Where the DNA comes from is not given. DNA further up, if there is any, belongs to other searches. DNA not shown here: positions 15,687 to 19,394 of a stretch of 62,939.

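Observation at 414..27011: About 26.6-kb co-directional cluster of eight secreted scaffold/binding proteins (three giants): candidate undescribed extracellular assembly system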

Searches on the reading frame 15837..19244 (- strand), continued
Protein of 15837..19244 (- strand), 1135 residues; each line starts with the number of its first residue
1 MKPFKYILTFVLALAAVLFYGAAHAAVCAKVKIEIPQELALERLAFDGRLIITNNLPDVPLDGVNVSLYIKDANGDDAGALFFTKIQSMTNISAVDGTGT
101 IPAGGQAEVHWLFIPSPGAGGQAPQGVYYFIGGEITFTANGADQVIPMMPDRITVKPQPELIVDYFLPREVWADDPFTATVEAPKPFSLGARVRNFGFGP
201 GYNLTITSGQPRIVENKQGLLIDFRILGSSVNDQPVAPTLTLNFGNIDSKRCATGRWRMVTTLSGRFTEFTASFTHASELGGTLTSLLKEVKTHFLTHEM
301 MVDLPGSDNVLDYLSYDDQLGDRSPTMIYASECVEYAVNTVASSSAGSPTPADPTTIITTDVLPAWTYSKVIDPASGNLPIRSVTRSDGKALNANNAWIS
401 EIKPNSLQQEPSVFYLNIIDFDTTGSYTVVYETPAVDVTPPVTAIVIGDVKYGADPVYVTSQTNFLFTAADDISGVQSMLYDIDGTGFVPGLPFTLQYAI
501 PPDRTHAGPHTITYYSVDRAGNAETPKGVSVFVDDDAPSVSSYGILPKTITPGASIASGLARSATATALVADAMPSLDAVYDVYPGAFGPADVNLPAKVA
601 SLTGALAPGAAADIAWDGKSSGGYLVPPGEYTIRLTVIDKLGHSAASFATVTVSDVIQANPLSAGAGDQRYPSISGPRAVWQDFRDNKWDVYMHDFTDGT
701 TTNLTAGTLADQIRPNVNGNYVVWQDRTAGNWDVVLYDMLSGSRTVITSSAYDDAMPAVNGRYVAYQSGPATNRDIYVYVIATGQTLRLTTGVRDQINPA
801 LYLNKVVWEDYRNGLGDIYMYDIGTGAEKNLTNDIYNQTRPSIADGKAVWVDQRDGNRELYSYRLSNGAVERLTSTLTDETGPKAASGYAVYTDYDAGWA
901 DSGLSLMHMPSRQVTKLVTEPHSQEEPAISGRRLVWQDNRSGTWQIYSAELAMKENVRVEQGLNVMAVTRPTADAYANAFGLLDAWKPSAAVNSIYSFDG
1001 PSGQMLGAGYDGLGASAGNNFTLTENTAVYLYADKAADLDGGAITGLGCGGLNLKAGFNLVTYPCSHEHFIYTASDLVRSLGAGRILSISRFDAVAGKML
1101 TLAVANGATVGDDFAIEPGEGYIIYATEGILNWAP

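Call 63: search_protein_families(library=pfam, proteins=[L020:2-8701:+, L027:936-5447:+, L022:2-7771:+, L091:3-7145:+], max_evalue=0.0001)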
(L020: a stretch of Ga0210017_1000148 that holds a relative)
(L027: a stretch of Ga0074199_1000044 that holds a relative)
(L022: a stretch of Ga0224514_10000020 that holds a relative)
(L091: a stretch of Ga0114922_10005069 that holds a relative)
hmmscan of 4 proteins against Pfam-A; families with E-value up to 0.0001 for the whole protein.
L020:2-8701:+ (2899 aa): 6 families
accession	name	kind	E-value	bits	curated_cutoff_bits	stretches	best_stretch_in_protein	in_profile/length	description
PF13385.13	Laminin_G_3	-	8.3e-24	84.9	27.6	2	10-114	41-151/151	Concanavalin A-like lectin/glucanases superfamily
PF19077.6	Big_13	-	1e-16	61.7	27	0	1090-1165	27-102/102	Bacterial Ig-like domain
PF13620.12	CarboxypepD_reg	-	1.5e-10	41.7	32.3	1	2306-2383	5-82/82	Carboxypeptidase regulatory-like domain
PF00041.27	fn3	-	2e-09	38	25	0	878-963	3-76/84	Fibronectin type III domain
PF17936.7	Big_6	-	1.8e-08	34.9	27.6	0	1093-1160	13-80/83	Bacterial Ig domain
PF09136.16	Glucodextran_B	-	4.5e-07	30.1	27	1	593-672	1-82/83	Glucodextranase, domain B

L027:936-5447:+ (1503 aa): 3 families
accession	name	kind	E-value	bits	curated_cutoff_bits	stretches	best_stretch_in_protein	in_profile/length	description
PF05593.20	RHS_repeat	-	2.1e-105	343.9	22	11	905-941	1-37/38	RHS Repeat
PF03527.20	RHS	-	3.9e-15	55.8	27.9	1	1242-1275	2-35/38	RHS protein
PF00545.25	Ribonuclease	-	3.8e-09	37.4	24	1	1409-1502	15-97/98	ribonuclease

L022:2-7771:+ (2589 aa): 5 families
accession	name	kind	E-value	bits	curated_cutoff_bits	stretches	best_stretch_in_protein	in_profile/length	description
PF05593.20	RHS_repeat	-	3.1e-101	330.6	22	9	1901-1933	1-33/38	RHS Repeat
PF03527.20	RHS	-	2.2e-14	53.4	27.9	1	2337-2372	2-37/38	RHS protein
PF20148.4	DUF6531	-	1.8e-10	41.4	24.1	1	1249-1314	2-54/74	Domain of unknown function (DUF6531)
PF25023.1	TEN_YD-shell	-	2.2e-09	36.4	50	1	2171-2431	624-889/909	Teneurin YD-shell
PF13620.12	CarboxypepD_reg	-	2.2e-08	34.7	32.3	1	908-977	12-81/82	Carboxypeptidase regulatory-like domain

L091:3-7145:+ (2380 aa): 4 families
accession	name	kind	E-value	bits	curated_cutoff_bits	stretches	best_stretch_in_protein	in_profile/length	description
PF05593.20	RHS_repeat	-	2e-92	302.5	22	9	1649-1685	1-37/38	RHS Repeat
PF03527.20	RHS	-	2e-11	43.9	27.9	1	2093-2125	2-34/38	RHS protein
PF13620.12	CarboxypepD_reg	-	5.5e-09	36.7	32.3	0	740-802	12-74/82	Carboxypeptidase regulatory-like domain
PF17210.9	SdrD_B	-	4.7e-05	24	29.7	0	731-787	16-68/112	SdrD B-like domain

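Call 64: search_protein_families(library=pfam, proteins=[L027:19961-20848:+, L027:20931-22190:+, L061:17685-18581:+, L061:18614-19927:+, L036:20867-21655:+, L031:20119-23397:+, L021:20880-23336:+, L010:17707-18258:+], max_evalue=0.001)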
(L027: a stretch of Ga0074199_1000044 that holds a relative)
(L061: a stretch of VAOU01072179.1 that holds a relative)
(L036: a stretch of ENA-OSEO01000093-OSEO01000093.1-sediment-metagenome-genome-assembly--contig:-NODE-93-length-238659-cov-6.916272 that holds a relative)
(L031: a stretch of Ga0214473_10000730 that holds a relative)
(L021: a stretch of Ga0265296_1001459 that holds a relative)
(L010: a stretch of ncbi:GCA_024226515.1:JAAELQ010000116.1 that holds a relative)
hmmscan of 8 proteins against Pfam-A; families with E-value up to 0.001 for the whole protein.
L027:19961-20848:+ (295 aa): 1 family
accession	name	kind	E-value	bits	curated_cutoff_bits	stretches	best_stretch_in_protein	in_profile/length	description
PF03734.19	YkuD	-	1.1e-16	62.1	23.4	1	136-242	2-133/146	L,D-transpeptidase catalytic domain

L027:20931-22190:+ (419 aa): 1 family
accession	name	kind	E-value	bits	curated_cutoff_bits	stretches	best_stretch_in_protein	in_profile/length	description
PF00275.25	EPSP_synthase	-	3e-123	412.1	22.8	1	7-406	2-417/417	EPSP synthase (3-phosphoshikimate 1-carboxyvinyltransferase)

L061:17685-18581:+ (298 aa): 1 family
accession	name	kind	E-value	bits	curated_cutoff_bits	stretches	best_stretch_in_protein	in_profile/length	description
PF01841.26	Transglut_core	-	1.7e-24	86.6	23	1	152-254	2-108/108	Transglutaminase-like superfamily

L061:18614-19927:+ (438 aa): 0 families

L036:20867-21655:+ (262 aa): 0 families

L031:20119-23397:+ (1093 aa): 10 families
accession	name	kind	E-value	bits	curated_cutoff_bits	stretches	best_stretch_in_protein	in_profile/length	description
PF19077.6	Big_13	-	5e-37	126.9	27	2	405-494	12-101/102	Bacterial Ig-like domain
PF13385.13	Laminin_G_3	-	2.2e-26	93.3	27.6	1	149-297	1-150/151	Concanavalin A-like lectin/glucanases superfamily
PF13205.12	Big_5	-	9.1e-19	68.6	23.6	1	393-492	1-104/105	Bacterial Ig-like domain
PF13750.12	Big_3_3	-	1.5e-15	57.6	27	0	932-985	2-59/157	Bacterial Ig-like domain (group 3)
PF09136.16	Glucodextran_B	-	1.9e-14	53.8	27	0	980-1051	9-81/83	Glucodextranase, domain B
PF17936.7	Big_6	-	2.4e-08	34.5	27.6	0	982-1042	9-73/83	Bacterial Ig domain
PF19076.6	CshA_repeat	-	1.1e-07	32.8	27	0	443-490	56-100/103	Surface adhesin CshA repetitive domain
PF13754.12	Big_3_4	-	3.2e-07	30.6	27.3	0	933-970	24-62/106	Domain of unknown function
PF17963.7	Big_9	-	3.4e-07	31.5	23.6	1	409-492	12-89/89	Bacterial Ig domain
PF02494.22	HYR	-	0.00039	21.1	21.7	0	457-488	45-76/81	HYR domain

L021:20880-23336:+ (819 aa): 4 families
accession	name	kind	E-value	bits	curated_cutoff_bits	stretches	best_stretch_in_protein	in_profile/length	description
PF13385.13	Laminin_G_3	-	3.1e-25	89.5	27.6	2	110-229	1-126/151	Concanavalin A-like lectin/glucanases superfamily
PF13205.12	Big_5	-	1e-05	26.6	23.6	1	458-558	1-102/105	Bacterial Ig-like domain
PF19077.6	Big_13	-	0.00036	21.4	27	0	498-557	37-98/102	Bacterial Ig-like domain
PF13750.12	Big_3_3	-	0.0009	19.4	27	0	428-560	11-147/157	Bacterial Ig-like domain (group 3)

L010:17707-18258:+ (183 aa): 0 families

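Call 83: search_protein_families(library=pfam, proteins=[L013:1-1878:+, L013:2172-3062:-, L013:20212-21102:+, L013:21086-23401:+, L023:4839-6284:+, L023:331-2304:+, L019:3581-5755:+, L019:5709-6839:+, L031:8174-9334:+, L036:7699-8829:+], max_evalue=0.001)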
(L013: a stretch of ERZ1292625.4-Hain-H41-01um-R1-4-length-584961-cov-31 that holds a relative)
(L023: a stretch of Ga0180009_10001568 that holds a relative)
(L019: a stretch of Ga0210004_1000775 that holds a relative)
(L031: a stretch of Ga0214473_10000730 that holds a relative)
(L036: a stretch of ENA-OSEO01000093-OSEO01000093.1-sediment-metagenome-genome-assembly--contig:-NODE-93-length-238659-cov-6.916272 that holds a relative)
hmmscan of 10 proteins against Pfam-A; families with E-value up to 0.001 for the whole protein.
L013:1-1878:+ (625 aa): 10 families
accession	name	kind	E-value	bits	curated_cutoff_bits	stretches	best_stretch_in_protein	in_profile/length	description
PF13487.12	HD_5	-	6.5e-39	133.8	27.2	1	449-611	5-170/170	HD domain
PF01966.28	HD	-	6.3e-17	62.4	22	1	460-579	3-115/116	HD domain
PF01590.32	GAF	-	1.8e-15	58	22.4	1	274-420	1-133/133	GAF domain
PF13185.12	GAF_2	-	2e-14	54.4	28.6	1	279-421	8-136/136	GAF domain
PF13492.12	GAF_3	-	2.2e-13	51.2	27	1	279-422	6-129/129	GAF domain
PF00989.32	PAS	-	8.7e-12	45.5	22.6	1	94-190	2-99/113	PAS fold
PF08448.16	PAS_4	-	1.2e-11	45.2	23.1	1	99-208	1-110/110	PAS fold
PF13426.13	PAS_9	-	2.5e-09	37.8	27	1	104-195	2-93/103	PAS domain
PF13188.13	PAS_8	-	2.9e-09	36.9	21.8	1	93-145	1-53/65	PAS domain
PF08447.18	PAS_3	-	1.8e-08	34.9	25.6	1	116-192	2-81/89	PAS fold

L013:2172-3062:- (296 aa): 2 families
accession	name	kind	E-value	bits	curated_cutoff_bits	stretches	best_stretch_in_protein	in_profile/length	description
PF00196.25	GerE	-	1.8e-18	66.4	23.5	1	235-289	3-57/57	Bacterial regulatory proteins, luxR family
PF08281.18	Sigma70_r4_2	-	0.00011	22.1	25.7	1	249-277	26-54/54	Sigma-70, region 4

L013:20212-21102:+ (296 aa): 1 family
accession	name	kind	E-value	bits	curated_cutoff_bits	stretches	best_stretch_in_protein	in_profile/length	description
PF16656.11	Pur_ac_phosph_N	-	0.00038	21.4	30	1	29-102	6-83/93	Purple acid Phosphatase, N-terminal domain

L013:21086-23401:+ (772 aa): 3 families
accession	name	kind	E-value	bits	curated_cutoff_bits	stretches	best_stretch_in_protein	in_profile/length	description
PF13205.12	Big_5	-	1.7e-23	83.8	23.6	1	163-263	4-105/105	Bacterial Ig-like domain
PF13290.12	CHB_HEX_C_1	-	2.2e-13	50.4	22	1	442-511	2-66/67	Chitobiase/beta-hexosaminidase C-terminal domain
PF13287.12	Fn3_assoc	-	4.7e-10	39.9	23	1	466-515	11-59/59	Fn3 associated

L023:4839-6284:+ (481 aa): 1 family
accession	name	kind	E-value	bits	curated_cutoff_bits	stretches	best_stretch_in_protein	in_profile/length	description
PF02113.21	Peptidase_S13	-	1.3e-57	196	22.8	1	65-460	16-433/444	D-Ala-D-Ala carboxypeptidase 3 (S13) family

L023:331-2304:+ (657 aa): 3 families
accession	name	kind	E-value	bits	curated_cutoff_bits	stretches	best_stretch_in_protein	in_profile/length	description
PF02518.31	HATPase_c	-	8.7e-23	81.3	26.4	1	392-511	4-110/111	Histidine kinase-, DNA gyrase B-, and HSP90-like ATPase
PF00072.30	Response_reg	-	4.3e-19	69.1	30.2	1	534-644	1-110/111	Response regulator receiver domain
PF00512.31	HisKA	-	2.1e-06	28.1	26.9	1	282-341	5-63/66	His Kinase A (phospho-acceptor) domain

L019:3581-5755:+ (724 aa): 3 families
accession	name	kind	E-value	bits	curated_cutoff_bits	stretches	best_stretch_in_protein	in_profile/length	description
PF05593.20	RHS_repeat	-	1.2e-35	121.6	22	3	117-150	1-34/38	RHS Repeat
PF03527.20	RHS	-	4e-13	49.4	27.9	1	511-543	2-34/38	RHS protein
PF06951.16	PLA2G12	-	1.5e-05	25.4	34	1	609-670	76-132/184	Group XII secretory phospholipase A2 precursor (PLA2G12)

L019:5709-6839:+ (376 aa): 1 family
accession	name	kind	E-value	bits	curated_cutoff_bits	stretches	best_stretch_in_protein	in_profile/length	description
PF25292.1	Beta-prop_CGLA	-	0.00042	20.3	26.8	0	138-239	10-113/316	Lambda-carrageenase beta-propeller domain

L031:8174-9334:+ (386 aa): 2 families
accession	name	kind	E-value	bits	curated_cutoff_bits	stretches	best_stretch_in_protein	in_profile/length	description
PF13635.12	DUF4143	-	2.8e-32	112.1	28.1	1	179-328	2-159/160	Domain of unknown function (DUF4143)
PF13173.12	AAA_14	-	6.2e-19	68.7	27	1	24-134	2-124/129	AAA domain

L036:7699-8829:+ (376 aa): 1 family
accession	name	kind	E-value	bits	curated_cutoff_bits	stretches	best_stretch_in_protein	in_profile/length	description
PF00404.24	Dockerin_1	-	2.4e-06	28.1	22.9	1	320-362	1-46/57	Dockerin type I domain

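Call 89: search_protein_families(library=pfam, proteins=[L025:9750-10499:+, L027:15214-15963:+, L021:15205-15954:+, L011:15355-16104:+, L013:21086-21835:+, L031:14989-15888:+, L023:11716-12615:+], max_evalue=0.01)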
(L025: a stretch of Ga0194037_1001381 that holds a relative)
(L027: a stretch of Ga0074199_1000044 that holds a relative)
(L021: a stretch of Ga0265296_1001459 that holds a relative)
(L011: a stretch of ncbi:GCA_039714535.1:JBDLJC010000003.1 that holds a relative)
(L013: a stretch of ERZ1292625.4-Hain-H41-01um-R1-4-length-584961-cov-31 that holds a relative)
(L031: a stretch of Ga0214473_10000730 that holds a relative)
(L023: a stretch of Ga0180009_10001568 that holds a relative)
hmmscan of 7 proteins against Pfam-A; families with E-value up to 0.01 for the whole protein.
L025:9750-10499:+ (250 aa): 2 families
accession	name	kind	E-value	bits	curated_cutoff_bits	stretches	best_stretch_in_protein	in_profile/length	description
PF03793.24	PASTA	-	3.6e-05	24.1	23.2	1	201-246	2-45/64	PASTA domain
PF00963.24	Cohesin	-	0.0051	17.4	24.1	0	33-181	5-123/139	Cohesin domain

L027:15214-15963:+ (250 aa): 1 family
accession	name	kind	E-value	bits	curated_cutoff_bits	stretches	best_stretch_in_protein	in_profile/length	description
PF03793.24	PASTA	-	0.0026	18.1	23.2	1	207-240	2-36/64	PASTA domain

L021:15205-15954:+ (250 aa): 1 family
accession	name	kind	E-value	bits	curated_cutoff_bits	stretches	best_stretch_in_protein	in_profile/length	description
PF00963.24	Cohesin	-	2.7e-05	24.8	24.1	1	95-245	6-125/139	Cohesin domain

L011:15355-16104:+ (250 aa): 1 family
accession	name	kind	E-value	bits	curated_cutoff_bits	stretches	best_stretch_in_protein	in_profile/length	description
PF00963.24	Cohesin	-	8.3e-05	23.2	24.1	1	31-177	2-119/139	Cohesin domain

L013:21086-21835:+ (250 aa): 2 families
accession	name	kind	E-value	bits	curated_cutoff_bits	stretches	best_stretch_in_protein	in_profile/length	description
PF13205.12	Big_5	-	2e-19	70.7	23.6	1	163-249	4-92/105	Bacterial Ig-like domain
PF00963.24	Cohesin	-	3.2e-09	37.6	24.1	1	33-135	4-116/139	Cohesin domain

L031:14989-15888:+ (300 aa): 1 family
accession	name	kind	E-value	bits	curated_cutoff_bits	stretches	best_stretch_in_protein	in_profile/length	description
PF00963.24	Cohesin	-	9.9e-06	26.2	24.1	1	88-245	5-132/139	Cohesin domain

L023:11716-12615:+ (300 aa): 2 families
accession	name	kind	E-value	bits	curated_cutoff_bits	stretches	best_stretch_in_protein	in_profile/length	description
PF03793.24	PASTA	-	1.8e-08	34.6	23.2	1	213-275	2-63/64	PASTA domain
PF00963.24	Cohesin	-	8.7e-05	23.2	24.1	1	42-200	5-130/139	Cohesin domain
